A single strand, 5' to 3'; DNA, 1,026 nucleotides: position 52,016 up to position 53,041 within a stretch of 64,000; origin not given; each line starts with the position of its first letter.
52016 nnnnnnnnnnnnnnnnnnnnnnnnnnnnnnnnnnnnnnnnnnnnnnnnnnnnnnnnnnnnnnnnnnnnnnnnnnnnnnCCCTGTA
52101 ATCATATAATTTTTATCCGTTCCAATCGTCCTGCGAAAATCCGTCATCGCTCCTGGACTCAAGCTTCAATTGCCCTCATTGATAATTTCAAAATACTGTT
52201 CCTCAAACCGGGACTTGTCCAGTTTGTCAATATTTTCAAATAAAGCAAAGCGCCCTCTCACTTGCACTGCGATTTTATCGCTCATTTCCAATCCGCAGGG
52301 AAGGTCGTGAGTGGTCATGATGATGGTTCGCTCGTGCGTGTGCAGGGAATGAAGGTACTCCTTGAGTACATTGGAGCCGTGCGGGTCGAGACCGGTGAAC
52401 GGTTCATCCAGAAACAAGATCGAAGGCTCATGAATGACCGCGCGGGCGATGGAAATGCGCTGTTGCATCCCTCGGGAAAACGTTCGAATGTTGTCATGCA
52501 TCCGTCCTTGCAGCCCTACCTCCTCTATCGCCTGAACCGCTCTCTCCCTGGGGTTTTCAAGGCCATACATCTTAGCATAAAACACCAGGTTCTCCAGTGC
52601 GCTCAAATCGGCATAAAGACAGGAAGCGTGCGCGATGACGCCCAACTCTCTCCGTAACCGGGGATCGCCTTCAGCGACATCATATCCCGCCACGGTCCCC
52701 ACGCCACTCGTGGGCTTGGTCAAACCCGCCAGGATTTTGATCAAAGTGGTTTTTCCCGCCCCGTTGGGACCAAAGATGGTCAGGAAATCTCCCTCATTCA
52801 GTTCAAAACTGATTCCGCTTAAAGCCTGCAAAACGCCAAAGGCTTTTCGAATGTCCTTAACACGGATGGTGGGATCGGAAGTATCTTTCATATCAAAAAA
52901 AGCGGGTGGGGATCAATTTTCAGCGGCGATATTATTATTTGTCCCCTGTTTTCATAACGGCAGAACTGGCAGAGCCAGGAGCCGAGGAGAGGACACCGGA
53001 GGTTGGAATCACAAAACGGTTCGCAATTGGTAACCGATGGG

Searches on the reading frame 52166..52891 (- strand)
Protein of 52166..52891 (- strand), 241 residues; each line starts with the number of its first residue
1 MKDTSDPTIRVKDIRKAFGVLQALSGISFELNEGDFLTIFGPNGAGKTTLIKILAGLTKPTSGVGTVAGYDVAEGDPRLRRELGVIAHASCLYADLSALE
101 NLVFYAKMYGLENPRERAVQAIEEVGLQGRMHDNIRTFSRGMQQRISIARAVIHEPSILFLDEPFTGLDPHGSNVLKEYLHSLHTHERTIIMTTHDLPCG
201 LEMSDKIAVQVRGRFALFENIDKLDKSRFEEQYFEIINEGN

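Call 53: find_encoding_contigs(protein=window:52166-52891:-, flank=10000, max_places=8)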
Protein window:52166-52891:- (241 aa): 22 contigs read that carry it; 8 places shown.
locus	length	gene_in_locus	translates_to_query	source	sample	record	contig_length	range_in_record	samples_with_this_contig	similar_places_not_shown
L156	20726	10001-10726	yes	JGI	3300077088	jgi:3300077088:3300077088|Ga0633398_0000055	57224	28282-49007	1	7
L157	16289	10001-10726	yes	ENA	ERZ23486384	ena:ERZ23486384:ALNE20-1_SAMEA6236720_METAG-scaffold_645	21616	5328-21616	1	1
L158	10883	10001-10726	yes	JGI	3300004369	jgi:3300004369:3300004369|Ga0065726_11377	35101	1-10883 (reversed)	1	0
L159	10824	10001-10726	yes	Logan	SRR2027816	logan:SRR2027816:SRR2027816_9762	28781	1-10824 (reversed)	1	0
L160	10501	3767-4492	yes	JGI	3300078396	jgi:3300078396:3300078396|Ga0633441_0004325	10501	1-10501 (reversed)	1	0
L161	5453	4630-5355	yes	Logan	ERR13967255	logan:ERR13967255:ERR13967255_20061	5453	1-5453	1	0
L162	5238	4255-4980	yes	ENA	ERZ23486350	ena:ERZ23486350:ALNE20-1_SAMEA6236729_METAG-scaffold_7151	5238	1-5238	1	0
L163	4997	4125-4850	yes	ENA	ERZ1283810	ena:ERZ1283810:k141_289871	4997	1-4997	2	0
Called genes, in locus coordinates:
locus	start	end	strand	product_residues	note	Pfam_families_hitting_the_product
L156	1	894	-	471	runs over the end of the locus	PF01225:Mur_ligase, PF08245:Mur_ligase_M, PF02875:Mur_ligase_C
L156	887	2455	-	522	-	PF01225:Mur_ligase, PF08245:Mur_ligase_M, PF02875:Mur_ligase_C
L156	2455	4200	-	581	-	PF03717:PBP_dimer, PF13354:Beta-lactamase2 (faint), PF00905:Transpeptidase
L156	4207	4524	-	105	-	PF04999:FtsL (weak)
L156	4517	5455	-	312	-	PF01795:Methyltransf_5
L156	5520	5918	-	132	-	PF02381:MraZ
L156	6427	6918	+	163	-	PF03100:CcmE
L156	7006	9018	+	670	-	PF01578:Cytochrom_C_asm, PF16327:CcmF_C, PF05140:ResB (faint)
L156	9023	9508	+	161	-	PF03918:CcmH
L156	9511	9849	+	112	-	-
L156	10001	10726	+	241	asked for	PF00005:ABC_tran, PF13304:AAA_21 (faint)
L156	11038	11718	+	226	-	PF01061:ABC2_membrane, PF03379:CcmB, PF12698:ABC2_membrane_3 (faint)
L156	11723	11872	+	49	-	-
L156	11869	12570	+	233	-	PF01578:Cytochrom_C_asm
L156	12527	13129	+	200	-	PF00578:AhpC-TSA, PF08534:Redoxin, PF00085:Thioredoxin (weak), PF00255:GSHPx (weak), PF13905:Thioredoxin_8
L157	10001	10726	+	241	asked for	PF00005:ABC_tran, PF13304:AAA_21 (faint)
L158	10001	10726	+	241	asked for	PF00005:ABC_tran, PF13304:AAA_21 (faint)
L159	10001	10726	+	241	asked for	PF00005:ABC_tran, PF13304:AAA_21 (faint)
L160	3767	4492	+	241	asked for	PF00005:ABC_tran, PF13304:AAA_21 (faint)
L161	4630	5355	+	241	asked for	PF00005:ABC_tran, PF13304:AAA_21 (faint)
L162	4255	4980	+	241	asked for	PF00005:ABC_tran, PF13304:AAA_21 (faint)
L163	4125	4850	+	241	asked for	PF00005:ABC_tran, PF13304:AAA_21 (faint)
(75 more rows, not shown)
